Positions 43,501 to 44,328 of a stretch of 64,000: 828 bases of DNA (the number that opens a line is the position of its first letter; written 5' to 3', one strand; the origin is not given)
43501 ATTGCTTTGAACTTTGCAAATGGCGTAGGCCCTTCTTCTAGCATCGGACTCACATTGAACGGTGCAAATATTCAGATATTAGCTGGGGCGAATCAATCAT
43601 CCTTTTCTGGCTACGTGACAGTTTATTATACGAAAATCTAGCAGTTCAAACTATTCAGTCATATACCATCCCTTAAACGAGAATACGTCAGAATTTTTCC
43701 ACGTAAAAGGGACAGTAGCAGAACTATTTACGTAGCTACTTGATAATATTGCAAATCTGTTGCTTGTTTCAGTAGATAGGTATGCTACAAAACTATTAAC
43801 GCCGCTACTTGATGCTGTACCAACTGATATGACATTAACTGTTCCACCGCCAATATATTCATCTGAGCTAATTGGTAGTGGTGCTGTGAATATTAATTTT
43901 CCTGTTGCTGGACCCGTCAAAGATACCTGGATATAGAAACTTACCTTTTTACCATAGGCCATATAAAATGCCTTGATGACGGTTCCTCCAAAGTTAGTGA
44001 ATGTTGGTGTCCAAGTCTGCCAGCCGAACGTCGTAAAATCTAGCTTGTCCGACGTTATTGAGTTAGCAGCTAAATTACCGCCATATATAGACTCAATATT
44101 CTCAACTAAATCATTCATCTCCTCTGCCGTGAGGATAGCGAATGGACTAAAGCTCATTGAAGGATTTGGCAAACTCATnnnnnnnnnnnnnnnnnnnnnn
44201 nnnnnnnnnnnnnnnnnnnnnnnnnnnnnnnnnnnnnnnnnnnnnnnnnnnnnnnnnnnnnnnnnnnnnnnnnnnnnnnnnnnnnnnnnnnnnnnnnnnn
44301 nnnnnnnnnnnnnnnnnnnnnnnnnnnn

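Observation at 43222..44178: Invertible tail-fibre switch: 32-bp in-frame inverted repeats flank two alternative receptor-binding C-termini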

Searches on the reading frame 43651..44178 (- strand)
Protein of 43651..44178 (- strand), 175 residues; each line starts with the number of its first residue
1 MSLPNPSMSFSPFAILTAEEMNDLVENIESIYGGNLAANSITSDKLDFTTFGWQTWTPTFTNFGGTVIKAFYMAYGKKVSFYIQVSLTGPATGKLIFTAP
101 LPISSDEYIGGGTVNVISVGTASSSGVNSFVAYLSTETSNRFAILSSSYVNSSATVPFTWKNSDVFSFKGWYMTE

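Call 6: search_protein_families(library=pfam, proteins=[window:43651-44178:-], max_evalue=0.01)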
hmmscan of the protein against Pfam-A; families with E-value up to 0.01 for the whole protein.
window:43651-44178:- (175 aa): 0 families

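Call 7: search_protein_families(library=phrogs, proteins=[window:43651-44178:-], max_evalue=0.01)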
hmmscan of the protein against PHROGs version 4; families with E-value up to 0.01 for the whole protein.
window:43651-44178:- (175 aa): 0 families

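Call 9: find_encoding_contigs(protein=window:43651-44178:-, flank=6000, max_places=10)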
Protein window:43651-44178:- (175 aa): no gene with exactly this product is on record in the collection.

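Call 10: find_homologous_proteins(query=window:43654-44178:-, max_evalue=0.001)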
Query window:43654-44178:- (175 aa): 113 proteins with E <= 0.001 among 229 candidates.
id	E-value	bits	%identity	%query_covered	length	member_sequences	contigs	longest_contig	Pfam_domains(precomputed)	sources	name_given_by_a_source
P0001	1.6e-102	359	100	96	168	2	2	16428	-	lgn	-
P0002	9.8e-25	106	41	98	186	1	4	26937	-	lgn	-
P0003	2.1e-20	92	39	98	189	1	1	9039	-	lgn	-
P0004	2.3e-20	91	38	98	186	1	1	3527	-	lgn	-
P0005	2.9e-20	91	38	98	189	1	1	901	-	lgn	-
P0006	1.8e-18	85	38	98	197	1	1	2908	-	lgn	-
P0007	1.7e-15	76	49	49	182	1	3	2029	-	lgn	-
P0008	2.1e-15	75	59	35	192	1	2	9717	-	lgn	-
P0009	2.0e-14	72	38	97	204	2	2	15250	-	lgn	-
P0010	4.1e-14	71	46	59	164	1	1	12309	-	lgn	-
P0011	1.0e-13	70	45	58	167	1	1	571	-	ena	-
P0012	2.2e-13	69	35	98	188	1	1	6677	-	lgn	-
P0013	4.0e-13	68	36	95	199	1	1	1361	-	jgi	jgi:hypothetical protein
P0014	6.6e-13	67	46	53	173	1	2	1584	-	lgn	-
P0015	8.7e-13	67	56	35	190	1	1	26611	-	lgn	-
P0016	1.7e-12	66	34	81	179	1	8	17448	-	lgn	-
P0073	1.4e-6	47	82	19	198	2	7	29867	-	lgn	-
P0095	2.0e-5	43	79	19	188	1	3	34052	-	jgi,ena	-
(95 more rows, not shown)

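Call 11: find_encoding_contigs(protein=P0001, flank=8000, max_places=10)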
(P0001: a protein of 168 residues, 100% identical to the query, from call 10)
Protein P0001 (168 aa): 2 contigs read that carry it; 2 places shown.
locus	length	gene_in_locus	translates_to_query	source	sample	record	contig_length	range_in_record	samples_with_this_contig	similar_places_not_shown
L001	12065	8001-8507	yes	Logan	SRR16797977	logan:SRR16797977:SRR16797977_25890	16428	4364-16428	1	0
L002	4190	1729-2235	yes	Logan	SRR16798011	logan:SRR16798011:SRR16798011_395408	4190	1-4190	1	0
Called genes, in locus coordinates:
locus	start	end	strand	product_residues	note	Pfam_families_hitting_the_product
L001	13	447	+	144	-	-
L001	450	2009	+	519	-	-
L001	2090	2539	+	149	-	-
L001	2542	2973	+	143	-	-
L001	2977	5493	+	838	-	-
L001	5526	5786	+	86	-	-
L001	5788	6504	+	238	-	-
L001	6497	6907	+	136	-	-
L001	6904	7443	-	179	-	-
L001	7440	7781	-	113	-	-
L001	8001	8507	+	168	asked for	-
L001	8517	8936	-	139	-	-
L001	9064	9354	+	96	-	-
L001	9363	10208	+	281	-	-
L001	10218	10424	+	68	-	-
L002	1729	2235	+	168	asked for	-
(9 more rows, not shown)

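Call 18: find_related_loci(query=A1, collection=viral_contigs, flank=6000)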
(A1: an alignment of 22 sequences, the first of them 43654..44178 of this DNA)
Query A1 (175 aa) in viral_contigs; peptide patterns used: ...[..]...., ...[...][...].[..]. (x = any residue, [..] = any of these).
57 stretches matched a pattern; 8 encode a relative of the query (tblastn E <= 1e-3); 8 distinct loci.
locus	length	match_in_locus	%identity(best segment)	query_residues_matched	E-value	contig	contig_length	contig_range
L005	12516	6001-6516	37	3-172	3e-27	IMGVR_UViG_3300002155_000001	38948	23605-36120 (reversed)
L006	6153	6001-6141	70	1-46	2e-15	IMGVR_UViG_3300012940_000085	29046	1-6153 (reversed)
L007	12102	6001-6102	79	1-34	7e-15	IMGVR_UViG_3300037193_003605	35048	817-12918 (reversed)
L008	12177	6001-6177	53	1-48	8e-14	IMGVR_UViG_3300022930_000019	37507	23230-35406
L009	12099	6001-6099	79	2-34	1e-12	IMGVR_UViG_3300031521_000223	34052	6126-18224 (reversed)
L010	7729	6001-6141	60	3-48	6e-12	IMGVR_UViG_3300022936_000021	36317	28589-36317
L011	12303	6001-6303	34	2-96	2e-10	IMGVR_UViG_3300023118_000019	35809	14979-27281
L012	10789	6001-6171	58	1-56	8e-15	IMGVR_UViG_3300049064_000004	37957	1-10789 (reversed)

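Call 19: find_related_loci(query=A1, collection=genome_contigs, flank=8000)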
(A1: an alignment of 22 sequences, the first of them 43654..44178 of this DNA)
Query A1 (175 aa) in genome_contigs; peptide patterns used: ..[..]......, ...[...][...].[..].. (x = any residue, [..] = any of these).
50 stretches matched a pattern; 1 encode a relative of the query (tblastn E <= 1e-3); 1 distinct loci.
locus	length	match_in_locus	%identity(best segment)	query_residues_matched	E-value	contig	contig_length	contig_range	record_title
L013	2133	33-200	41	2-56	3e-10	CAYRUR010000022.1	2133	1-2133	MAG TPA_asm: uncultured Gammaproteobacteria bacterium isolate SRP144015_co1_42 genome assembly, contig: NODE_20352_lengt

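Call 25: find_related_loci(query=A1, collection=metagenome_contigs, flank=7000)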
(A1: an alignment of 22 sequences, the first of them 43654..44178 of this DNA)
Query A1 (175 aa) in metagenome_contigs; peptide patterns used: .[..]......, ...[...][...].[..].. (x = any residue, [..] = any of these).
191 stretches matched a pattern; 23 encode a relative of the query (tblastn E <= 1e-3); 23 distinct loci.
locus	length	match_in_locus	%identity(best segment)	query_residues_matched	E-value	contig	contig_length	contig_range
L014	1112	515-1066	38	1-172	3e-19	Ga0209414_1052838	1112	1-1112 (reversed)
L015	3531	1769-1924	69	1-51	3e-18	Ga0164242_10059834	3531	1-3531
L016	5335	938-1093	65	1-51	2e-17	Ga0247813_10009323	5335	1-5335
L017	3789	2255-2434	60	3-51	2e-16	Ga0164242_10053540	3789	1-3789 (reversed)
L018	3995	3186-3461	46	3-101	9e-16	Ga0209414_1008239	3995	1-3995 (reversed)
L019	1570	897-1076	60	3-51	1e-15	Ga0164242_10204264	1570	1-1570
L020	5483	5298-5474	58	3-50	2e-15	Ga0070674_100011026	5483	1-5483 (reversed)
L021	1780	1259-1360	85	1-34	2e-15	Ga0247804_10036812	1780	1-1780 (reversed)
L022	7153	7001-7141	70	1-46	2e-15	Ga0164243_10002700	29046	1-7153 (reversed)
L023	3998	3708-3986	46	2-101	4e-15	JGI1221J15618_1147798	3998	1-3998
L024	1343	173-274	79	1-34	2e-14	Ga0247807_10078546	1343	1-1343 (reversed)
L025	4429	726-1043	40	1-101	1e-13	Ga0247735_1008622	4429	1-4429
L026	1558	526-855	36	3-92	2e-13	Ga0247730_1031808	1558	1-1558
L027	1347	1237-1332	88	3-34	2e-13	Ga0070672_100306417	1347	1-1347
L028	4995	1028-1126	79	2-34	1e-12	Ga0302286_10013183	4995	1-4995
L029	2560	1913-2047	64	2-45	1e-12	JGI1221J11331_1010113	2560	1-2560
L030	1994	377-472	78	3-34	2e-12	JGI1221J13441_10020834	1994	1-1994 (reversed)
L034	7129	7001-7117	64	9-46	4e-10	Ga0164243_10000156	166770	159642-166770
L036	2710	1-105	66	13-46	6e-9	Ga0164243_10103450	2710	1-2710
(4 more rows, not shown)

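Call 32: find_encoding_contigs(protein=P0002, flank=7000, max_places=6)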
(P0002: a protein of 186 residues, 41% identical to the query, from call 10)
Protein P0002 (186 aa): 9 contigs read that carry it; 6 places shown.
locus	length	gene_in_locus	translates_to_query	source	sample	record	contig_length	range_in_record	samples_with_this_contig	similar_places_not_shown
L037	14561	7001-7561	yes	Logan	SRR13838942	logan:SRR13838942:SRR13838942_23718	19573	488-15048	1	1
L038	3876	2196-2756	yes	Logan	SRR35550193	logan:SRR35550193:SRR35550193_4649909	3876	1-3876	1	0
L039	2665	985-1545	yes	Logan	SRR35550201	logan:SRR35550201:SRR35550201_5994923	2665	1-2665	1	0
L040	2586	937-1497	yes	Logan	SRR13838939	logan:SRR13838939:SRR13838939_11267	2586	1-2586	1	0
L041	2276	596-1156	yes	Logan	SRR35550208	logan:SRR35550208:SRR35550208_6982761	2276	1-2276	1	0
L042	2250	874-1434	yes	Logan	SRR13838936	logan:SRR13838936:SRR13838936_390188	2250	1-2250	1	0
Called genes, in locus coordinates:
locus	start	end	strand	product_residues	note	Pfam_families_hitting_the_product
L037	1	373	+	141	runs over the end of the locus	-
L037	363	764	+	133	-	-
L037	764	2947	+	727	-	PF20155:TMP_3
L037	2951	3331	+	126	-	-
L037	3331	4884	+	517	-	-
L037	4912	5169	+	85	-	-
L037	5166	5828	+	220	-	-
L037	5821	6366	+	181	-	-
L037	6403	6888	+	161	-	-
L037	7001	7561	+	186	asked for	-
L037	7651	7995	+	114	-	-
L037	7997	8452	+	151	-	-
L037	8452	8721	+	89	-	-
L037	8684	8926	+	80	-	-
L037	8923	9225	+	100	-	-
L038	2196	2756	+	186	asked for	-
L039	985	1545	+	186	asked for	-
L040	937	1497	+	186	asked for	-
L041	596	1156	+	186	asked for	-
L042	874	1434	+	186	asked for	-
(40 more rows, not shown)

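Call 33: find_encoding_contigs(protein=P0007, flank=7000, max_places=6)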
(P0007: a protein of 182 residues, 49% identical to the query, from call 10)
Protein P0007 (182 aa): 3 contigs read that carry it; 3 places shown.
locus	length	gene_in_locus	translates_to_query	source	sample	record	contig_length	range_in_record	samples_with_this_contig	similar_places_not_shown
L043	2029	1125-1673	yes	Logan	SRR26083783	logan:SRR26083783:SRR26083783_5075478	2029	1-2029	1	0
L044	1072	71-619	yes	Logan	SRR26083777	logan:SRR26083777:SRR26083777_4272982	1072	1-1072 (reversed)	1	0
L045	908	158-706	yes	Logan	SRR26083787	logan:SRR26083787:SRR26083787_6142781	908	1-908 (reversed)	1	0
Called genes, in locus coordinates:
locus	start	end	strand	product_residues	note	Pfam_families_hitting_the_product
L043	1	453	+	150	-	?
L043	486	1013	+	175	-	-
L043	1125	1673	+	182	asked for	-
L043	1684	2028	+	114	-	?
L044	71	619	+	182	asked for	-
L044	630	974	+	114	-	-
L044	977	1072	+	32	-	?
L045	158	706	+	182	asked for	-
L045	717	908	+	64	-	?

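Call 34: find_encoding_contigs(protein=P0095, flank=10000, max_places=6)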
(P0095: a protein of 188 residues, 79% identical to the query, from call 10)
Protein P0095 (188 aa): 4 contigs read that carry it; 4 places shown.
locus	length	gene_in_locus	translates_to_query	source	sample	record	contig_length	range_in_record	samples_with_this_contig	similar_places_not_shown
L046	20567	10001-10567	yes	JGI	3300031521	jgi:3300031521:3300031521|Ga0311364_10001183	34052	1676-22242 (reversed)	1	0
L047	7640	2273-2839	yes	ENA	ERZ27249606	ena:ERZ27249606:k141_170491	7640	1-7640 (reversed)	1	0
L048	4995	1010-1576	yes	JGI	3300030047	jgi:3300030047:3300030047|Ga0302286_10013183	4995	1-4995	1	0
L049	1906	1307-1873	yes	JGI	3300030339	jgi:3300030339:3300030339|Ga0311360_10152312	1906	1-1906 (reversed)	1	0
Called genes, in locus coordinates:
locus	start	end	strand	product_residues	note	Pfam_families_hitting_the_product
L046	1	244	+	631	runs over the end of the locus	PF00574:CLP_protease, PF01972:SDH_protease, PF05065:Phage_capsid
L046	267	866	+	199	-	-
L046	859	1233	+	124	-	-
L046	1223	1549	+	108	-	-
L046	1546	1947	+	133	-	-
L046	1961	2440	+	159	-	-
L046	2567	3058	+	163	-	-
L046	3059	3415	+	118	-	-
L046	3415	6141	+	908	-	PF20155:TMP_3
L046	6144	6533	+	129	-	-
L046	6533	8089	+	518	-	-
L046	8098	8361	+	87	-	-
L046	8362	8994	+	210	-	-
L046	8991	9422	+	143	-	-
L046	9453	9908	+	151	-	-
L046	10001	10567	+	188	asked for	-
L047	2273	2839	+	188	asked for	-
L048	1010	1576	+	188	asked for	-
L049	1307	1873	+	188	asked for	-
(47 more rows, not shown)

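Call 56: search_dna_similar(query=window:43654-44178:-, collection=phages, mode=protein, max_evalue=0.001, max_rows=25)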
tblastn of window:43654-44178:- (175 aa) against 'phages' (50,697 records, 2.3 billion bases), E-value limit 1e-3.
No match.

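Call 59: predict_structure(alignment_id=A2)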
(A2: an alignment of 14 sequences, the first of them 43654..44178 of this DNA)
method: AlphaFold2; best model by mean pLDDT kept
length: 175 residues; sequences in the alignment: 14
mean_pLDDT: 73.4   pTM: 0.61
mean pLDDT of the five models: 73.4, 72.8, 71.9, 71.7, 69.0
residues with pLDDT >= 90: 36; 70-90: 67; 50-70: 59; < 50: 13
segments of 3 or more residues with pLDDT < 50: 1-11
pLDDT, mean of each block of 10 residues (from residue 1): 46 61 66 54 53 88 87 90 88 85 78 71 73 85 73 57 87 89
secondary structure, 60 per line:
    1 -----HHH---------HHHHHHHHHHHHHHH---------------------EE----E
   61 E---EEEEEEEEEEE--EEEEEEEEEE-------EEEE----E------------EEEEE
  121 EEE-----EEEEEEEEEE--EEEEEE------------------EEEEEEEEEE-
elements in order: H18-32 E65-75 E78-87 E95-98 E116-123 E129-138 E141-146 E165-174

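Call 64: fold_search(model_id=the predicted structure, library=pdb)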
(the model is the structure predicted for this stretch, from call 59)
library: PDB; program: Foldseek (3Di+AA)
matches with E <= 10: 922; with E <= 0.001: 1
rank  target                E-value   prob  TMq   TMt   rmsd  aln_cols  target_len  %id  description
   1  2jjl                  4.3e-04  1.00  0.39  0.34  24.6       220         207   10  Structure of avian reovirus sigmaC117-326, P321 crystal form (released 2009-01-13)
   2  6r5w_A                1.1e-03  1.00  0.41  0.42   8.3       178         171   17  Crystal structure of the receptor binding protein (gp15) of Listeria phage PSA (released 2019-10-30)
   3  2vrs_A                1.8e-03  1.00  0.37  0.33  14.3       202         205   11  Structure of avian reovirus sigmaC117-326, C2 crystal form (released 2009-01-13)
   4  2vrs_C                2.4e-03  0.99  0.35  0.31  14.9       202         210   11  Structure of avian reovirus sigmaC117-326, C2 crystal form (released 2009-01-13)
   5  2bt8                  4.3e-03  1.00  0.39  0.41   7.7       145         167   11  Structure of the C-terminal receptor-binding domain of avian reovirus fibre sigmaC, space group P6322. (released 2005-11-03)
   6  2bsf                  4.7e-03  1.00  0.42  0.41   4.8       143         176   12  Structure of the C-terminal receptor-binding domain of avian reovirus fibre sigmaC, Zn crystal form. (released 2005-11-03)
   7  2bt7                  5.3e-03  1.00  0.42  0.43   4.7       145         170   13  Structure of the C-terminal receptor-binding domain of avian reovirus fibre sigmaC, Cd crystal form (released 2005-11-03)
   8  4ios_A                9.4e-03  1.00  0.35  0.53   5.9       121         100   12  Structure of phage TP901-1 RBP (ORF49) in complex with nanobody 11. (released 2013-03-20)
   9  6f7d                  1.4e-02  1.00  0.45  0.17   5.3       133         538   20  Crystal structure of Dettilon tailspike protein (gp208) (released 2018-12-19)
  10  6f7k_A                1.5e-02  1.00  0.45  0.16   5.1       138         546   19  Crystal structure of Dettilon tailspike protein (gp208) (released 2018-12-19)
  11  4d0q                  1.9e-02  0.35  0.21  0.22  14.6       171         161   12  Hyaluronan Binding Module of the Streptococcal Pneumoniae Hyaluronate Lyase (released 2014-08-06)
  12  6f7k_B                2.1e-02  1.00  0.46  0.17   5.3       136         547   19  Crystal structure of Dettilon tailspike protein (gp208) (released 2018-12-19)
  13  4ios_B                2.3e-02  0.99  0.34  0.52   5.9       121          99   10  Structure of phage TP901-1 RBP (ORF49) in complex with nanobody 11. (released 2013-03-20)
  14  4d0u_A                2.3e-02  0.94  0.28  0.40   6.8       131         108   10  Crystal structure of the fiber head domain of the Atadenovirus snake adenovirus 1, selenomethionine-derivative (released 2014-12-17)
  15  6r3m_A                2.3e-02  0.28  0.19  0.19  14.2       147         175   14  Family 11 Carbohydrate-Binding Module from Clostridium thermocellum in complex with beta-1,3-1,4-mixed-linked tetrasac (released 2020-02-05)
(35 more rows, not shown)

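Call 91: find_encoding_contigs(protein=P0016, flank=4000, max_places=10)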
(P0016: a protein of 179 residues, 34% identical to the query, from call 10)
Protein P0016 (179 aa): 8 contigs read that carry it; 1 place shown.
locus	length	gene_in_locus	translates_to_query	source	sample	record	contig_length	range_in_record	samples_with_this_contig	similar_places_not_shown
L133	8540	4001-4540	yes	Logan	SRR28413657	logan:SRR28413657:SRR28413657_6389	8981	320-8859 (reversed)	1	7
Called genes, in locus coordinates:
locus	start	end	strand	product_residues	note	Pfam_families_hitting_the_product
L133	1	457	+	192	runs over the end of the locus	?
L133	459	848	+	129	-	-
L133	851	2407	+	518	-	-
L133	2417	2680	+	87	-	-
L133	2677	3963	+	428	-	-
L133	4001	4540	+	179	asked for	-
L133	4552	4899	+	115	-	-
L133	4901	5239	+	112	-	-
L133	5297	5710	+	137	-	PF01391:Collagen (weak)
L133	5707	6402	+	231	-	-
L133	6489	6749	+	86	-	-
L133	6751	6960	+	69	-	-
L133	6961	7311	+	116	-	-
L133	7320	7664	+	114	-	-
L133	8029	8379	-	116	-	PF01844:HNH, PF13395:HNH_4 (weak), PF14279:HNH_5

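Call 92: find_encoding_contigs(protein=P0073, flank=4000, max_places=10)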
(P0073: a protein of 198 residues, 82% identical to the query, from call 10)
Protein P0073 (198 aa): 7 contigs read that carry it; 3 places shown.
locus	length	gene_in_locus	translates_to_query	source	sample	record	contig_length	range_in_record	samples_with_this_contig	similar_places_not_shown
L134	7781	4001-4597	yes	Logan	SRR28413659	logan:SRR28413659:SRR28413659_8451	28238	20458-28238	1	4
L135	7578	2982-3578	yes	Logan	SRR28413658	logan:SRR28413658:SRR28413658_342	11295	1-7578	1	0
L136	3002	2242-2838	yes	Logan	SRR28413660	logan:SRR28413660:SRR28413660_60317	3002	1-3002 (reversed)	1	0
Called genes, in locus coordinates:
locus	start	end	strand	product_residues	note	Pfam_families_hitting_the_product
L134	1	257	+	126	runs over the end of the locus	-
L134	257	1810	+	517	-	-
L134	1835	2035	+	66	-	-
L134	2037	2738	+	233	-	-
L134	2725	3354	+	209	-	-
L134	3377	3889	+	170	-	-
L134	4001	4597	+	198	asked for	-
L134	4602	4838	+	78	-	-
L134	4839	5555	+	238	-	PF01551:Peptidase_M23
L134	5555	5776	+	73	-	-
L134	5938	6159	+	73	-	-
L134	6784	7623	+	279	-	PF00589:Phage_integrase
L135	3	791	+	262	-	?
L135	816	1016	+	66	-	-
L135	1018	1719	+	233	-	-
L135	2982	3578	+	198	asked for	-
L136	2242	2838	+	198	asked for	-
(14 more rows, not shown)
